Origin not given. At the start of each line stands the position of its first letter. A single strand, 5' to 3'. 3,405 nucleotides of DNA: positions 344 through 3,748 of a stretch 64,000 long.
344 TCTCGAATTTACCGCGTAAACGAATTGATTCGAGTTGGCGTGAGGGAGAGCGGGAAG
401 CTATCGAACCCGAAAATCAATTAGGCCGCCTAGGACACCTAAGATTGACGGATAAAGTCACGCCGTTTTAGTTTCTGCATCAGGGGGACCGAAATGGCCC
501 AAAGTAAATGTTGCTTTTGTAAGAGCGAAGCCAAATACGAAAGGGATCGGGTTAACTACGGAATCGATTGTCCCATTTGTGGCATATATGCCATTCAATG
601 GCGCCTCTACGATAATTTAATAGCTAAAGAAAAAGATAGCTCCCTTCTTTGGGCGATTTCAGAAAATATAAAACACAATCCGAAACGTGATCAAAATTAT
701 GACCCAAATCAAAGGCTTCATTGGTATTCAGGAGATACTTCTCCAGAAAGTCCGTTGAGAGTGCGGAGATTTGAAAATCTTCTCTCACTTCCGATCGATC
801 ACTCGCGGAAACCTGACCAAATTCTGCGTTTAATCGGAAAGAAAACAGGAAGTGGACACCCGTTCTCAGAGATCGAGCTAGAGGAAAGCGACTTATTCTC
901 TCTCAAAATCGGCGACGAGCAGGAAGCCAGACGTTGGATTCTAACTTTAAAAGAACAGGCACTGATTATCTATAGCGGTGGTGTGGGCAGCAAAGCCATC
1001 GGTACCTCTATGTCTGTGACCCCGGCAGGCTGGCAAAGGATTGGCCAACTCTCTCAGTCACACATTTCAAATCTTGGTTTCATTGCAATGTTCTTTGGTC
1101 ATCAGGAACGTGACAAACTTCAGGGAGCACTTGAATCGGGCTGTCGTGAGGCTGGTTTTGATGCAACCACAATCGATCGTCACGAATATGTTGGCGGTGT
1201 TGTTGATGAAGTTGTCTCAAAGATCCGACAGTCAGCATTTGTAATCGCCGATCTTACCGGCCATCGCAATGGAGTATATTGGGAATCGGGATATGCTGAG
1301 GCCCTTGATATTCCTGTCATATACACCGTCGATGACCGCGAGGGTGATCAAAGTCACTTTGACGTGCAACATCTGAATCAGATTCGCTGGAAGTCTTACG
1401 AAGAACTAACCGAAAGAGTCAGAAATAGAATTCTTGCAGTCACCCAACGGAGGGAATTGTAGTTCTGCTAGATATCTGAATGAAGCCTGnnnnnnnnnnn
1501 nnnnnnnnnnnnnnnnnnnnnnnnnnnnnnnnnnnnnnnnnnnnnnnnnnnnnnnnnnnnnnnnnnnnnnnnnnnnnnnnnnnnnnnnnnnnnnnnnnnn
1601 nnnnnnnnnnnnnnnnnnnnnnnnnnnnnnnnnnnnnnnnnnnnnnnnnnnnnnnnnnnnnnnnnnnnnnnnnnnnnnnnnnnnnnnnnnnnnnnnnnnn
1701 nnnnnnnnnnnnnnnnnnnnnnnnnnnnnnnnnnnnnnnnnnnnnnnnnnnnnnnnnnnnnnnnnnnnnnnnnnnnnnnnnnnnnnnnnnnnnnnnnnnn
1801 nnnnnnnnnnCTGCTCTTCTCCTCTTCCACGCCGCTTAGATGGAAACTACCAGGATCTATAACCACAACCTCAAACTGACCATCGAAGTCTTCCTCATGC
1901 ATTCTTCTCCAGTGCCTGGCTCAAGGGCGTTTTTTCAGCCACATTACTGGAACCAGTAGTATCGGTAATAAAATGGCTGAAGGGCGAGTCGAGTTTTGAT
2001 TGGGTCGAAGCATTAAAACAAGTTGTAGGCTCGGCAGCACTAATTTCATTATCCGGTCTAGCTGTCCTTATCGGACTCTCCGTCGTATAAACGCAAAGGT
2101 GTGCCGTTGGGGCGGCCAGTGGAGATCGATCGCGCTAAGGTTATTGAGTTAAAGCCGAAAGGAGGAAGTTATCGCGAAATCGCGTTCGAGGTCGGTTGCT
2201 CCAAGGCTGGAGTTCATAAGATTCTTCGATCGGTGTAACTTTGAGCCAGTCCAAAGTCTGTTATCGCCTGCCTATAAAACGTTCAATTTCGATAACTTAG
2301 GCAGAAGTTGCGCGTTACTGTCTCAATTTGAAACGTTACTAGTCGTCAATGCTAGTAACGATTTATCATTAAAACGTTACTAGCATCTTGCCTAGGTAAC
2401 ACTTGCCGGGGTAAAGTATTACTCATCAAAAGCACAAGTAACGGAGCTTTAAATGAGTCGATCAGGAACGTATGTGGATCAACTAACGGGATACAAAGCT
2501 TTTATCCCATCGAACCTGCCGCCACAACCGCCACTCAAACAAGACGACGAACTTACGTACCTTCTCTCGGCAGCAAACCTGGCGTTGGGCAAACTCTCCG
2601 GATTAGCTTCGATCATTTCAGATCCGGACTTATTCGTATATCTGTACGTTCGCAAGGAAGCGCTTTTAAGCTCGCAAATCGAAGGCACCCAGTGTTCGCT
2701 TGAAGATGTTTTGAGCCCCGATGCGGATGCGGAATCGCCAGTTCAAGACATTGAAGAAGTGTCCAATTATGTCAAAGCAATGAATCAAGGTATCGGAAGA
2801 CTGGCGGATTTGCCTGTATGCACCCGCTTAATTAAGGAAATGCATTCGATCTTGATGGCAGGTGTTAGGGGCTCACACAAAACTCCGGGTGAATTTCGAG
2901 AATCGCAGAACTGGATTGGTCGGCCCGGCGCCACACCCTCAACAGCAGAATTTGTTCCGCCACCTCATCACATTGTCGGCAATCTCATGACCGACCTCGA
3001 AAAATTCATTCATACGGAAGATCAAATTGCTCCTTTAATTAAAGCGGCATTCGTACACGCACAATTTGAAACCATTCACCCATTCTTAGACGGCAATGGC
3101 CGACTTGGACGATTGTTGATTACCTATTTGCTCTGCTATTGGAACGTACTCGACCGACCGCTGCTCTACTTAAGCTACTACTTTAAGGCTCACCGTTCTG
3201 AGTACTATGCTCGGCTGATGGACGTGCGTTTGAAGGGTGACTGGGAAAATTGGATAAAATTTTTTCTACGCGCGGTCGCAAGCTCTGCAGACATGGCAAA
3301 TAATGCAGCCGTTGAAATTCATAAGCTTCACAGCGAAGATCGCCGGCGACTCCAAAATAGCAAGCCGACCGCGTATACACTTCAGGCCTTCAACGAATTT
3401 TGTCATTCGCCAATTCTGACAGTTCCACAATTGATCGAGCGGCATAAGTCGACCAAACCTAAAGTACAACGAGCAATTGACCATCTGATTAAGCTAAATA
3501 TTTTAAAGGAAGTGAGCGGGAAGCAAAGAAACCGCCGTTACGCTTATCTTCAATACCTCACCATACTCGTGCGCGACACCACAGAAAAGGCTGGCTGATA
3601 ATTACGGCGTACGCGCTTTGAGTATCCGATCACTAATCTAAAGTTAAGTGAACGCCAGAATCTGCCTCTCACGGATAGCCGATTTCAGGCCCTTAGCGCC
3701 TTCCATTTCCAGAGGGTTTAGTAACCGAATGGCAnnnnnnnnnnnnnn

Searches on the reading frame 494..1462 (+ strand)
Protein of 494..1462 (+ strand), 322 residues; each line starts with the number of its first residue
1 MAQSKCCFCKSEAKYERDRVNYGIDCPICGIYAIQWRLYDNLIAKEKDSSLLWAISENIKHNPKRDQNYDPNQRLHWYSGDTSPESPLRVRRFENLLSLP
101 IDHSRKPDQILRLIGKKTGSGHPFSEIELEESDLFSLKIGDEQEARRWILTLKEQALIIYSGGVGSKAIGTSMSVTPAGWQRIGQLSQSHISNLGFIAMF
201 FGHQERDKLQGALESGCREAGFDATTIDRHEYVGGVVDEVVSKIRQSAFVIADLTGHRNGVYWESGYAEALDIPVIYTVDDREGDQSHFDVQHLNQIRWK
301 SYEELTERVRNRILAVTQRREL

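Call 12: search_protein_families(library=padloc, proteins=[window:494-1462:+], max_evalue=0.001)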
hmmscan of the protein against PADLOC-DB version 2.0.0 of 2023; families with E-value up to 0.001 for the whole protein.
window:494-1462:+ (322 aa): 1 family
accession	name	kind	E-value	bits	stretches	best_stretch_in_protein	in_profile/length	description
PDLC00733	Effector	-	8.7e-12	42.5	1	219-311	274-366/388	TIR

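Call 13: search_protein_families(library=ncbifam, proteins=[window:494-1462:+], max_evalue=0.001)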
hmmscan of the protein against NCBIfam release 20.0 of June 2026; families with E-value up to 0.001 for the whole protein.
window:494-1462:+ (322 aa): 0 families

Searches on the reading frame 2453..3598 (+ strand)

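Call 12: search_protein_families(library=padloc, proteins=[window:2453-3598:+], max_evalue=0.001)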
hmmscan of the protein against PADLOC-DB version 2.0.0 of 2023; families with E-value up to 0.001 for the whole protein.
window:2453-3598:+ (381 aa): 7 families
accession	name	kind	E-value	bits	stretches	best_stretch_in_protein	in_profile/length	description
PDLC03963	SoFic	-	3e-119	396.6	1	13-373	5-359/361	-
PDLC04966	PDC-S24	-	7.6e-21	72.5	1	124-256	234-366/497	-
PDLC04836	PDC-S04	-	3.5e-19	67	1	86-225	54-185/244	-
PDLC04840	PDC-S04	-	6.1e-19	66.6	1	70-227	16-174/227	-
PDLC04837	PDC-S04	-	1e-15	55.7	1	94-260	58-210/234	-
PDLC04839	PDC-S04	-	8.5e-09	33.4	1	195-240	127-170/205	-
PDLC04838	PDC-S04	-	0.0005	17.9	1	193-227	128-162/209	-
